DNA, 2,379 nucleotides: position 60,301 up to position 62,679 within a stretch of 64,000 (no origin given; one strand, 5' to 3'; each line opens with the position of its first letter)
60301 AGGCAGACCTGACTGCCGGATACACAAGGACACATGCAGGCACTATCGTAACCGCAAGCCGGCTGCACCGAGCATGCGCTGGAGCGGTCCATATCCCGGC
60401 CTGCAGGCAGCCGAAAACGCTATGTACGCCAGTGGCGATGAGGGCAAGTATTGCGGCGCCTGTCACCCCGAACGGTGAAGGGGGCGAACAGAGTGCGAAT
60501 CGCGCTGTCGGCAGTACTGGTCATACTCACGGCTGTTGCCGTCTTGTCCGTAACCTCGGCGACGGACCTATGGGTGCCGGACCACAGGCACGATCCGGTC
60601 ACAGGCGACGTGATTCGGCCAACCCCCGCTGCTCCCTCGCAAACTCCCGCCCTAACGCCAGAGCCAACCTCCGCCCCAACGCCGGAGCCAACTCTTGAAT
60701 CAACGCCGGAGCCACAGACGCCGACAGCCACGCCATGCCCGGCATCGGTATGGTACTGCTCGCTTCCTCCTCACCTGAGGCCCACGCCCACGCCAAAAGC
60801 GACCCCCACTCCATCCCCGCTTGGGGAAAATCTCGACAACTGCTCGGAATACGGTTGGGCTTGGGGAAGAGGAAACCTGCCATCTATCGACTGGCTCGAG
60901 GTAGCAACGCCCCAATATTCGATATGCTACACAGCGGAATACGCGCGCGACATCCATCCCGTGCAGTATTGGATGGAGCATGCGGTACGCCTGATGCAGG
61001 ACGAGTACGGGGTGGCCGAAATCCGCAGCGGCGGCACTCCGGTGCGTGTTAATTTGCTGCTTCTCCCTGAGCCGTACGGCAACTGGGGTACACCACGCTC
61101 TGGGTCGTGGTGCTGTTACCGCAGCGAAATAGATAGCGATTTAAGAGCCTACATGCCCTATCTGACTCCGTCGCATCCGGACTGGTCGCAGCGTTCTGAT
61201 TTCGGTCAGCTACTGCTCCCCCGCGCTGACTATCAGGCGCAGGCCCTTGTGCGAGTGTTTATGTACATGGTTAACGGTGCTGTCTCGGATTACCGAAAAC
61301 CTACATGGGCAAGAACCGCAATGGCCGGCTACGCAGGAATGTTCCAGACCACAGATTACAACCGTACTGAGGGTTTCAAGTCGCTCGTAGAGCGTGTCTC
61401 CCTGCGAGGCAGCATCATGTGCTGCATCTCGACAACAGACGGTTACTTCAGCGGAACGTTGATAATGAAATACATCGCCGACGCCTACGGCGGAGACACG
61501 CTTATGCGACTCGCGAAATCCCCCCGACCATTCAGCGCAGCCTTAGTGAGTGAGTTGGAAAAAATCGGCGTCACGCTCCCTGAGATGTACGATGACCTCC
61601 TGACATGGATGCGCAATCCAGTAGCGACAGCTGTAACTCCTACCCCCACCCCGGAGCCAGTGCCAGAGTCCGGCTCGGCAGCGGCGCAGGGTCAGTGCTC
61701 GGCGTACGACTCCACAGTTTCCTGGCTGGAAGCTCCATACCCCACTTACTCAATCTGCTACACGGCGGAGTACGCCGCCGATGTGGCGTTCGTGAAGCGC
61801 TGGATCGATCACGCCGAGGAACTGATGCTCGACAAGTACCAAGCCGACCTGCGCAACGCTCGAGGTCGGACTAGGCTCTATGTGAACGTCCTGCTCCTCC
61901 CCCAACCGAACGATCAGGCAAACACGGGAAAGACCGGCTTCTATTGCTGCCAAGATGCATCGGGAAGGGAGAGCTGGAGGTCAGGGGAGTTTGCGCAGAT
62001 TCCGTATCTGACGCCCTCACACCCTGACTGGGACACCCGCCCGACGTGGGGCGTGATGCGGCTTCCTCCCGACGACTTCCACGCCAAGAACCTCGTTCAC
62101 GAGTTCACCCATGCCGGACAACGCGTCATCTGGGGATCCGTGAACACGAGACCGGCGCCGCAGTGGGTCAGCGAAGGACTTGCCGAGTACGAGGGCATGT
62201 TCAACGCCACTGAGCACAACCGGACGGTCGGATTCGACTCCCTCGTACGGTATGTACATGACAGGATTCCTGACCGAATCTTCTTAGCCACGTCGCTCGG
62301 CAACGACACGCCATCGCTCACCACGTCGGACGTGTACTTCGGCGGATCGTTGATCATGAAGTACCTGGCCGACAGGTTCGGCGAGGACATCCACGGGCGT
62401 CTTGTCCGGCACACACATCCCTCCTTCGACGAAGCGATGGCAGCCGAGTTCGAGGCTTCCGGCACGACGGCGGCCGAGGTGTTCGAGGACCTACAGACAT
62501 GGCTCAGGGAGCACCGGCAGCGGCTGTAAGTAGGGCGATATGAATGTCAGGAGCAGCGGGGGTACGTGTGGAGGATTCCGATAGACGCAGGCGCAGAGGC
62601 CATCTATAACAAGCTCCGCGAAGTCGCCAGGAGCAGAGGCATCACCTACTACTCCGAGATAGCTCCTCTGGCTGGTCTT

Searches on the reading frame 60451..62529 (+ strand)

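Call 80: search_protein_families(library=pfam, proteins=[window:60451-62529:+], max_evalue=0.01)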
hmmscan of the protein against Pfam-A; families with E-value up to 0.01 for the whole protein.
window:60451-62529:+ (692 aa): 1 family
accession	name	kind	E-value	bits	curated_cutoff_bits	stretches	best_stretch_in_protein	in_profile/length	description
PF01752.23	Peptidase_M9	-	0.001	18.8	26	1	541-673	155-281/289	Collagenase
